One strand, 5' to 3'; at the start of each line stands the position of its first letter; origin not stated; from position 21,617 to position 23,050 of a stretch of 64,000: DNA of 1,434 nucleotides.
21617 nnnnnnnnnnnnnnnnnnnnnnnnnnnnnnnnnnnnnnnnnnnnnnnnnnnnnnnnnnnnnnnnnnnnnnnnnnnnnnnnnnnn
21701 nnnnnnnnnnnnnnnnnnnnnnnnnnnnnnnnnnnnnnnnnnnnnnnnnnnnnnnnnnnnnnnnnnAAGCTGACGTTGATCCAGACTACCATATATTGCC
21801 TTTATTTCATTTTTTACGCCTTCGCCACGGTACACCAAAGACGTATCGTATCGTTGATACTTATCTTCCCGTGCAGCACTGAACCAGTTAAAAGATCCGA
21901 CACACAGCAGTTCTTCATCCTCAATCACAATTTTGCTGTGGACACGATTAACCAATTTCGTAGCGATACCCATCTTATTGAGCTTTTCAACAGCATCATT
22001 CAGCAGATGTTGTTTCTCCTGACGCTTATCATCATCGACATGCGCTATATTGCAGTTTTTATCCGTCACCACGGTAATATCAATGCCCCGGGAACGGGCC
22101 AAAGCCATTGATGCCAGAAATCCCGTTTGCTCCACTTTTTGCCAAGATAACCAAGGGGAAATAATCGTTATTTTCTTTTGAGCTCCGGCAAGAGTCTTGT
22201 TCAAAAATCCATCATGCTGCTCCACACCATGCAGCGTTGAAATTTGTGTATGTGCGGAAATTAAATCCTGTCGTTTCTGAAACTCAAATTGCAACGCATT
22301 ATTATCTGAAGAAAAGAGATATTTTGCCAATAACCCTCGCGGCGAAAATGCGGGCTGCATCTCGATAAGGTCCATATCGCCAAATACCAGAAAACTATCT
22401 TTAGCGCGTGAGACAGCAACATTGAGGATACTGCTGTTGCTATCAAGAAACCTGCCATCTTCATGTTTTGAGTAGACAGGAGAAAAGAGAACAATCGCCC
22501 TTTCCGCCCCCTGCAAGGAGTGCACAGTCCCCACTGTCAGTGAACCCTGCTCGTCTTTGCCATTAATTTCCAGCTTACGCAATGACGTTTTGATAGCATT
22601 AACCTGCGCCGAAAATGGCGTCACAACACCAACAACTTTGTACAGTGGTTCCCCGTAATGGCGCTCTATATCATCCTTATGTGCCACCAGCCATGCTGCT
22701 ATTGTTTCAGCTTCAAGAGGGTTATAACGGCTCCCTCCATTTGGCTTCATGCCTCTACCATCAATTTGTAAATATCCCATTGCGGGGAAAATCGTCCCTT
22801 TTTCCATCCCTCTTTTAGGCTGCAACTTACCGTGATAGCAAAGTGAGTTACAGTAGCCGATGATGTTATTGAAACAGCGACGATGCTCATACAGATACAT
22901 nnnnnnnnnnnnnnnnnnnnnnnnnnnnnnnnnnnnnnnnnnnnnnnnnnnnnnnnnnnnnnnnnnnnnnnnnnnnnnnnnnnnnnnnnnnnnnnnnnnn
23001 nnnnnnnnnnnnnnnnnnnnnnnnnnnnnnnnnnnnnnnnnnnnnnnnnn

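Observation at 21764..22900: Helicase C-terminal half fused to an HKD/PLD nuclease-like domain (yjhR-like) without its ATPase half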

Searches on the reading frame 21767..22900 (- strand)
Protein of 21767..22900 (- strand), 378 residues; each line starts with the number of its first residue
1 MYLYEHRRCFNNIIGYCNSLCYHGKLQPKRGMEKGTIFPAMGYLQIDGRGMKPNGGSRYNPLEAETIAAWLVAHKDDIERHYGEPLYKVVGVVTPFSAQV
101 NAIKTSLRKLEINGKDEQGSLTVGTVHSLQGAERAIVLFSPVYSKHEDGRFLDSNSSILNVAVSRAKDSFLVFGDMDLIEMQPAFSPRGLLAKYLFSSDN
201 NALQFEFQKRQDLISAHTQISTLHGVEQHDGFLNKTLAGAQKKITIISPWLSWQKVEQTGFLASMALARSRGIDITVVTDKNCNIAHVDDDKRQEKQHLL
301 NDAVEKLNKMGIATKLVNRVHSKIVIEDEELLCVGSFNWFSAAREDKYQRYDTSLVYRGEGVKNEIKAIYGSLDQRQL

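Call 3: search_protein_families(library=pfam, proteins=[window:21767-22900:-], max_evalue=0.1)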
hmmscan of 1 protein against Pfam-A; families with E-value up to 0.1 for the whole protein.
window:21767-22900:- (378 aa): 4 families
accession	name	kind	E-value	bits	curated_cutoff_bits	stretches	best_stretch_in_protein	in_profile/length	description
PF13087.12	AAA_12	-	9.8e-21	74.6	27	1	5-176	22-194/195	AAA domain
PF13091.12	PLDc_2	-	2.1e-11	44.2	27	1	235-344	3-105/132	PLD-like domain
PF00614.28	PLDc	-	6.8e-07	29.5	21.9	1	317-341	2-26/28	Phospholipase D Active site motif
PF13538.12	UvrD_C_2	-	0.047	14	27.4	0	122-168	3-47/52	UvrD-like helicase C-terminal domain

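Call 4: search_protein_families(library=ncbifam, proteins=[window:21767-22900:-], max_evalue=0.1)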
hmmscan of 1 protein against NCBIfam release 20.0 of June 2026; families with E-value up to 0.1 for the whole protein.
window:21767-22900:- (378 aa): 10 families
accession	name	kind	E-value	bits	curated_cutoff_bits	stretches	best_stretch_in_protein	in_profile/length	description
NF040671.1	PLuB_AAA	exception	6.9e-14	50.2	999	1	41-186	1108-1242/1256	PLuB system helicase-like protein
TIGR00376.1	TIGR00376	hypoth_equivalog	3.1e-10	39.1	348.9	1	57-184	505-619/639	IGHMBP2 family helicase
NF058533.1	antiphage_ProA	equivalog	4.4e-09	34.3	1500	1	54-177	1427-1561/1903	anti-phage protein ProA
NF010492.0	PRK13912.1-3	equivalog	0.0021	17.7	297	1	270-349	71-150/178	nuclease NucT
TIGR04265.1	bac_cardiolipin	equivalog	0.0038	16.2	290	1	233-338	323-418/483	cardiolipin synthase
NF010490.0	PRK13912.1-1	equivalog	0.0043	17.2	211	1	262-349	59-134/159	nuclease NucT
NF038319.1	DISARM_DrmC_I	equivalog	0.0077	15.8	133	1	237-343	103-207/236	DISARM system phospholipase D-like protein DrmC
NF008427.0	PRK11263.1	equivalog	0.025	13.7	281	0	308-342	100-133/409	cardiolipin synthase ClsB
NF010276.0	PRK13719.1-5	equivalog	0.064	12.9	444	0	140-178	26-64/215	conjugal transfer transcriptional regulator TraJ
NF010491.0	PRK13912.1-2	equivalog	0.087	12.6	225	0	269-349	72-152/180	nuclease NucT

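Call 7: find_homologous_proteins(query=window:21767-22900:-, max_evalue=1e-10)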
Query window:21767-22900:- (378 aa): 369 proteins with E <= 1e-10 among 2883 candidates; the best 120 are listed.
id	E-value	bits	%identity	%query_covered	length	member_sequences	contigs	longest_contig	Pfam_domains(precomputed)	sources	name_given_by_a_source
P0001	7.1e-251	849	99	100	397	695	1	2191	PF13087.13,PF13091.13,PF00614.29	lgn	-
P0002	1.5e-247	838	98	100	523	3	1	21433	PF13087.13,PF13091.13,PF00614.29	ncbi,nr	ncbi:MAG: DNA helicase, partial [Escherichia coli]|nr:DNA helicase [Escherichia coli]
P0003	3.0e-226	768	90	100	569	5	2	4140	PF13087.13,PF13091.13,PF00614.29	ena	-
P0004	1.0e-215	734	98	89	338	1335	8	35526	PF13087.13,PF13091.13,PF00614.29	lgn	-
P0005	2.3e-193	660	78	100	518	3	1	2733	PF13087.13,PF13091.13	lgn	-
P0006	7.8e-193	658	77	100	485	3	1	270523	PF13087.13,PF13091.13,PF00614.29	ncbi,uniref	ncbi:AAA domain-containing protein, partial [Yersinia frederiksenii]|uniref:AAA domain-containing pr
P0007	3.3e-192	656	77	100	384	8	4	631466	PF13087.13,PF13091.13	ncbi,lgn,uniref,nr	ncbi:PLD-like domain-containing protein [Kosakonia radicincitans]|uniref:PLD-like domain-containing 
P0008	2.3e-188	644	75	100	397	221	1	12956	PF13087.13,PF13091.13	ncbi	ncbi:Nuclease NucT [Klebsiella quasipneumoniae subsp. similipneumoniae]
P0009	2.7e-188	644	75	100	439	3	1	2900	PF13087.13,PF13091.13,PF00614.29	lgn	-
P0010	7.0e-187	639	87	89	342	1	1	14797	PF13087.13,PF13091.13,PF01890.22,PF00614.29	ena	-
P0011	1.9e-179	614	72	100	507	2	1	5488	PF13087.13,PF13091.13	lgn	-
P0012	2.5e-179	614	72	100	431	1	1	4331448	PF13087.13,PF13091.13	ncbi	-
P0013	3.6e-175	600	86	87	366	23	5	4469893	PF13087.13,PF13091.13,PF00614.29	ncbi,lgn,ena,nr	ncbi:hypothetical protein WES_03712 [Escherichia sp. KTE31]|nr:hypothetical protein WEW_03966 [Esche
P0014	9.6e-172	589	69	100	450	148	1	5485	PF13087.13,PF13091.13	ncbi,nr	ncbi:DNA helicase, partial [Escherichia coli]|nr:DNA helicase [Escherichia coli]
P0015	2.9e-171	588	69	100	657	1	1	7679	PF13087.13,PF01443.25,PF13091.13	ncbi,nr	ncbi:DNA helicase, partial [Escherichia coli]|nr:DNA helicase [Escherichia coli]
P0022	1.6e-167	575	67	100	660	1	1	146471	PF13087.13,PF01443.25,PF13091.13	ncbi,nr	ncbi:TPA: DNA helicase, partial [Escherichia coli]|nr:DNA helicase [Escherichia coli]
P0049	1.5e-110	388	49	99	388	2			PF13087.13,PF13091.13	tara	tara:strand:+ start:35 stop:1201 length:1167 start_codon:yes stop_codon:yes gene_type:complete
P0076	1.9e-98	348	48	100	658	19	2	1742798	PF13087.13,PF13091.13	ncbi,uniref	ncbi:AAA domain-containing protein [Pseudochrobactrum kiredjianiae]|uniref:Phospholipase D n=1 Tax=P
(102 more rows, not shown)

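Call 12: find_encoding_contigs(protein=P0022, flank=10000, max_places=3)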
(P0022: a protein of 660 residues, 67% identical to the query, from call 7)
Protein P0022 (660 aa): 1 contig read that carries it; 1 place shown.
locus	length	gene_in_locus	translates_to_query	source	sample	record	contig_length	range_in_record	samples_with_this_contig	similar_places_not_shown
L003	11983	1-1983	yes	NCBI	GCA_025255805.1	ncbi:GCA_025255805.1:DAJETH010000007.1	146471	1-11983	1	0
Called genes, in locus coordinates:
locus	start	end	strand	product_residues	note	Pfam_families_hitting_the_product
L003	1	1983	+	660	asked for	PF01443:Viral_helicase1 (faint), PF13087:AAA_12, PF13091:PLDc_2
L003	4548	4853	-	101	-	-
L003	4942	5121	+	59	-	-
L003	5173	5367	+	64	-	-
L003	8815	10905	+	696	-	PF07715:Plug, PF00593:TonB_dep_Rec_b-barrel, PF25183:OMP_b-brl_4 (faint)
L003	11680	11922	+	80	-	-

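Call 13: find_encoding_contigs(protein=P0076, flank=10000, max_places=3)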
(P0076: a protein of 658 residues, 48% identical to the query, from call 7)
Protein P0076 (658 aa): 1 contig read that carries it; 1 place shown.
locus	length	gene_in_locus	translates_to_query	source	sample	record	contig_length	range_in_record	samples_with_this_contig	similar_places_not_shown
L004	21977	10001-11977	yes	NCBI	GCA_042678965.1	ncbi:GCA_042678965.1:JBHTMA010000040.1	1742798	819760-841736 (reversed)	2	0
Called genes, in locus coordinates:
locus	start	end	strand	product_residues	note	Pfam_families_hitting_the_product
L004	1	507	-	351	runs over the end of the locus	PF21948:LplA-B_cat, PF03099:BPL_LplA_LipB (weak)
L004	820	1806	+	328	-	PF00929:RNase_T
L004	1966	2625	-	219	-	PF07007:LprI (weak)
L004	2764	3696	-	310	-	PF04960:Glutaminase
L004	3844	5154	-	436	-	PF00083:Sugar_tr, PF07690:MFS_1, PF00083:Sugar_tr (weak)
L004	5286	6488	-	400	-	PF01546:Peptidase_M20, PF07687:M20_dimer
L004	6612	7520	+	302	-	PF00126:HTH_1, PF03466:LysR_substrate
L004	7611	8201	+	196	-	PF00929:RNase_T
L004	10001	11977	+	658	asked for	PF13087:AAA_12, PF13091:PLDc_2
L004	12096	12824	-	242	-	PF00392:GntR, PF07729:FCD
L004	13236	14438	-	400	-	PF00108:Thiolase_N, PF00109:ketoacyl-synt (weak), PF02803:Thiolase_C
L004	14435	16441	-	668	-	PF00378:ECH_1, PF16113:ECH_2, PF02737:3HCDH_N, PF00725:3HCDH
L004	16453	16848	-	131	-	PF01042:Ribonuc_L-PSP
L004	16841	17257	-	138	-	PF13279:4HBT_2, PF03061:4HBT (weak)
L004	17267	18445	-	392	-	PF02771:Acyl-CoA_dh_N, PF02770:Acyl-CoA_dh_M, PF00441:Acyl-CoA_dh_1, PF08028:Acyl-CoA_dh_2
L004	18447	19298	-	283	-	PF00378:ECH_1, PF16113:ECH_2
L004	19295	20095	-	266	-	PF00106:adh_short, PF08659:KR, PF13561:adh_short_C2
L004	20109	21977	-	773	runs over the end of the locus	PF01494:FAD_binding_3, PF05834:Lycopene_cycl (weak), PF00724:Oxidored_FMN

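Call 15: search_dna_similar(query=P0022, collection=plasmids, mode=protein, max_rows=15)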
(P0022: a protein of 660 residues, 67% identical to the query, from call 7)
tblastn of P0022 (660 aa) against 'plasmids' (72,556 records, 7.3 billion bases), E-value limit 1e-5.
Records with a match: 767; places in all: 774; records where one place covers at least 80% of the query: 55.
Best place of each record, by identity: 90-95% 1; 80-90% 2; 60-80% 5; <60% 759.
By first word of the organism name: Klebsiella 507; Agrobacterium 26; Ralstonia 22; Escherichia 21; Acinetobacter 21; Nostoc 15; Bacillus 13; Raoultella 12; Acetobacter 11; Vibrio 10; and 59 more.
By predicted mobility (MOB-suite, as given by PLSDB): conjugative 563; non-mobilizable 129; mobilizable 75.
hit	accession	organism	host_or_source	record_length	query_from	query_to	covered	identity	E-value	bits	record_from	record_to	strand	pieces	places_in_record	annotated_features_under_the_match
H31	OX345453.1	Salmonella enterica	Gallus gallus,Poultry farm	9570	1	660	100%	87.7%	0e+0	1261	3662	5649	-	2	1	record has no annotation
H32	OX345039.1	Salmonella enterica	Gallus gallus,Hen feces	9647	1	634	96%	87.2%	0e+0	1090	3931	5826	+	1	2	CDS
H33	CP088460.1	Escherichia coli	Homo sapiens,blood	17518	65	651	83%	73.6%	4e-176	920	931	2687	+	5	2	none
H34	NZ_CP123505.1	Arsenophonus nasoniae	Pachycrepoideus vindemmiae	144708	2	660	100%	58.8%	0e+0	760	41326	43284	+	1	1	AAA domain-containing protein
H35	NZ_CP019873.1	Pseudomonas syringae group genomosp. 3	Solanum lycopersicum cv. Brillante,pure ...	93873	62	658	90%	50.2%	0e+0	577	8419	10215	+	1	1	AAA domain-containing protein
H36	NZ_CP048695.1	Vibrio coralliilyticus OCN008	coral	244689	90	658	86%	51.4%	8e-166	533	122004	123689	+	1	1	AAA domain-containing protein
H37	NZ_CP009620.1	Vibrio coralliilyticus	Shellfish Hatchery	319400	90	658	86%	51.2%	1e-166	536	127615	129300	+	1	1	AAA domain-containing protein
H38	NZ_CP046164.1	Vibrio sp. THAF191c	pure culture,Surface of a polyethylene ...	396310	90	658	86%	51.2%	1e-166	536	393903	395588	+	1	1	AAA domain-containing protein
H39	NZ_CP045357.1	Vibrio sp. THAF64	pure culture,Surface of a sandy ...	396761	90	658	86%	51.2%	1e-166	536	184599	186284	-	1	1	AAA domain-containing protein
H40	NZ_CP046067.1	Vibrio sp. THAF191d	pure culture,Surface of a polyethylene ...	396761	90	658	86%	51.2%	1e-166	536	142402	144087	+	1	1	AAA domain-containing protein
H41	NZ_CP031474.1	Vibrio coralliilyticus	Oyster larvae,Bacterium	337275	90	658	86%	51.0%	1e-165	533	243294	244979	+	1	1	AAA domain-containing protein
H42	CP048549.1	Agrobacterium tumefaciens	walnut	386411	28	658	96%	44.7%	2e-159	515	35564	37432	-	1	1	hypothetical protein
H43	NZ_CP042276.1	Agrobacterium tumefaciens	Juglans regia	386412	28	658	96%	44.7%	2e-159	515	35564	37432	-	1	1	AAA domain-containing protein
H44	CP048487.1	Agrobacterium tumefaciens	walnut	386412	28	658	96%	44.7%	2e-159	515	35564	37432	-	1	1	hypothetical protein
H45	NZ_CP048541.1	Agrobacterium tumefaciens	walnut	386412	28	658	96%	44.7%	2e-159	515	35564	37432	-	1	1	AAA domain-containing protein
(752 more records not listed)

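Call 17: search_protein_families(library=pfam, proteins=[L004:8474-11974:+], max_evalue=0.01)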
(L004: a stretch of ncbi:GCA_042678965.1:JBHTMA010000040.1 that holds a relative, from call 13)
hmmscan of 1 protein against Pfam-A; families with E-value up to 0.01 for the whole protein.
L004:8474-11974:+ (1167 aa): 8 families
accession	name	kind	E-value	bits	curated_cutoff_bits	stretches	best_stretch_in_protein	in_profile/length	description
PF13087.12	AAA_12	-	1.1e-18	68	27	1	783-958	17-194/195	AAA domain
PF13086.12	AAA_11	-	6.3e-14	52.8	27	2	267-342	4-75/257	AAA domain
PF13604.12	AAA_30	-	4e-09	36.9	27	1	265-330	2-60/191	AAA domain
PF13091.12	PLDc_2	-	6.3e-09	36.2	27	1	1025-1149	11-126/132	PLD-like domain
PF01443.25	Viral_helicase1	-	2.3e-06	28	21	0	868-955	148-227/228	Viral superfamily 1 RNA helicase core domain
PF13245.12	AAA_19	-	2.9e-05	24.7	25.1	1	283-337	12-61/134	AAA domain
PF00614.28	PLDc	-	7.8e-05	23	21.9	1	1101-1120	5-24/28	Phospholipase D Active site motif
PF13401.12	AAA_22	-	0.0088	16.8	27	0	282-345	5-62/130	AAA domain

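Call 18: search_protein_families(library=padloc, proteins=[window:21767-22900:-, L004:8474-11974:+], max_evalue=0.001)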
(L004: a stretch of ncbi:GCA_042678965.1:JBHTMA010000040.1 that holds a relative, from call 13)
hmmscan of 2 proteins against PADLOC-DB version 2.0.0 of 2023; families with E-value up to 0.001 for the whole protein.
window:21767-22900:- (378 aa): 6 families
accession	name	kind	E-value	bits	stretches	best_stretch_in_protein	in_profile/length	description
PDLC03924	MkoC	-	1.2e-164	548.2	1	1-376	771-1135/1136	-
PDLC03920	MkoA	-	1.6e-18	64.5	1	50-181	954-1081/1112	-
PDLC03921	MkoA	-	1.6e-18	63.8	1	54-199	1441-1590/1607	-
PDLC03922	MkoB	-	6.5e-14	50.1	1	216-346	299-425/610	-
PDLC05009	PDC-S37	-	4e-07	26.2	1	54-184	1066-1205/1550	-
PDLC02614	DrmC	-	3.6e-05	21.6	1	225-339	18-120/153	DrmC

L004:8474-11974:+ (1167 aa): 10 families
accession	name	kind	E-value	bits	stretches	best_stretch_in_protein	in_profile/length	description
PDLC03924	MkoC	-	0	1299.2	1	3-1157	5-1135/1136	-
PDLC03920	MkoA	-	1.6e-31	107.5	2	684-963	792-1081/1112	-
PDLC03921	MkoA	-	9.3e-27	91.2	2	835-982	1440-1591/1607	-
PDLC05009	PDC-S37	-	2e-14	50.4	1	685-958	939-1197/1550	-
PDLC03922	MkoB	-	1.7e-11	42.1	1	1007-1130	308-421/610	-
PDLC02614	DrmC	-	1.2e-05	23.1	1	1024-1145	35-142/153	DrmC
PDLC02895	DpdJ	-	0.00012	17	0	241-338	23-116/2112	DpdJ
PDLC04140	mad8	-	0.00063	17.4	0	281-309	26-54/314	mads_8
PDLC01439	typeIV_DinG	-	0.0008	16.2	0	280-330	32-73/575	CAS-IV-A; associated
PDLC02372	Nhi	-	0.00083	16.1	0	263-304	181-221/470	-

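Call 57: predict_structure(alignment_id=A1)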
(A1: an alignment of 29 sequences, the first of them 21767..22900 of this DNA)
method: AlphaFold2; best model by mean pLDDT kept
length: 378 residues; sequences in the alignment: 29
mean_pLDDT: 88.5   pTM: 0.88
mean pLDDT of the five models: 88.5, 88.0, 85.8, 85.7, 85.0
residues with pLDDT >= 90: 228; 70-90: 123; 50-70: 23; < 50: 4
segments of 3 or more residues with pLDDT < 50: 1-3
pLDDT, mean of each block of 10 residues (from residue 1): 63 89 84 86 93 83 96 95 93 92 93 65 83 89 77 74 89 91 87 89 89 91 92 96 96 91 96 97 90 95 96 93 95 93 67 90 93 89
secondary structure, 60 per line:
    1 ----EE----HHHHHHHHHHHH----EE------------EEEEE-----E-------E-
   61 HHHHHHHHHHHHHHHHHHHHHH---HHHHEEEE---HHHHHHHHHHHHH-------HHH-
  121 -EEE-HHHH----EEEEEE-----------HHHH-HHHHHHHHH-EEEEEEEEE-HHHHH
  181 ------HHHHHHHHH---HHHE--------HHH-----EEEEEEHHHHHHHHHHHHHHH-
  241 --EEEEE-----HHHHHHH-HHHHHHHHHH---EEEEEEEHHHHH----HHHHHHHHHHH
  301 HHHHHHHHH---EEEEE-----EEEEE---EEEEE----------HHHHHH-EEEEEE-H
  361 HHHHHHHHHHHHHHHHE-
elements in order: H11-22 E41-45 H61-82 H86-89 E90-93 H97-109 E122-124 H126-129 E134-139 H151-154 H156-164 E166-174 H176-180 H187-195 E219-224 H225-239 E243-247 H253-259 H261-270 E274-280 H281-285 H290-309 E313-317 E323-327 E331-335 H346-351 E353-358 H360-376

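Call 59: fold_search(model_id=the predicted structure, library=pdb)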
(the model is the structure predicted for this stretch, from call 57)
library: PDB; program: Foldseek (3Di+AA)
matches with E <= 10: 1421; with E <= 0.001: 152
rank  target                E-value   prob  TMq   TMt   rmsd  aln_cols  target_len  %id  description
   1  6ehi_D                1.0e-09  1.00  0.32  0.69   4.3       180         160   15  NucT from Helicobacter pylori (released 2018-01-17)
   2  6ehi_A                1.3e-09  1.00  0.32  0.71   3.9       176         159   16  NucT from Helicobacter pylori (released 2018-01-17)
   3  2xzo_A                2.3e-09  1.00  0.40  0.25   4.0       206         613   21  Upf1 helicase - RNA complex (released 2011-03-30)
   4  8rd3_A                2.8e-09  1.00  0.39  0.24   3.7       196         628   22  Crystal structure of Saccharomyces cerevisiae Nmd4 protein bound to Upf1 helicase domain (released 2024-08-14)
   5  1byr                  2.9e-09  1.00  0.34  0.77   3.0       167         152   16  CRYSTAL STRUCTURE OF A PHOSPHOLIPASE D FAMILY MEMBER, NUC FROM SALMONELLA TYPHIMURIUM (released 1999-10-19)
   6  7e0m_A                3.3e-09  1.00  0.33  0.32  11.1       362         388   12  Crystal structure of phospholipase D (released 2021-12-22)
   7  7e0m_B                3.3e-09  1.00  0.33  0.32  11.6       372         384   12  Crystal structure of phospholipase D (released 2021-12-22)
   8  5eaw_A                3.9e-09  1.00  0.42  0.16   3.2       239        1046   20  Crystal structure of Dna2 nuclease-helicase (released 2015-11-18)
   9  4b3g_A                5.6e-09  1.00  0.41  0.26   3.4       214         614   22  crystal structure of Ighmbp2 helicase in complex with RNA (released 2012-09-26)
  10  2gk6_A                5.6e-09  1.00  0.35  0.23   4.9       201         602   20  Structural and Functional insights into the human Upf1 helicase core (released 2007-01-09)
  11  8ram_O                6.4e-09  1.00  0.40  0.23   3.6       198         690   22  Structure of Sen1 bound RNA Polymerase II pre-termination complex (released 2024-10-30)
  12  6ehi_B                6.4e-09  1.00  0.31  0.69   4.6       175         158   14  NucT from Helicobacter pylori (released 2018-01-17)
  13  2xzl_A                7.2e-09  1.00  0.39  0.20   3.8       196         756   22  Upf1-RNA complex (released 2011-03-30)
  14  5lzk_A                7.6e-09  1.00  0.33  0.69   3.2       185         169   12  Structure of the domain of unknown function DUF1669 from human FAM83B (released 2016-10-26)
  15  2wjv_B                8.1e-09  1.00  0.37  0.19   4.3       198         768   20  Crystal structure of the complex between human nonsense mediated decay factors UPF1 and UPF2 (released 2009-07-07)
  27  4ggj                  2.5e-08  1.00  0.28  0.58   4.6       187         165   16  Crystal structure of Zucchini from mouse (mZuc / PLD6 / MitoPLD) (released 2012-10-10)
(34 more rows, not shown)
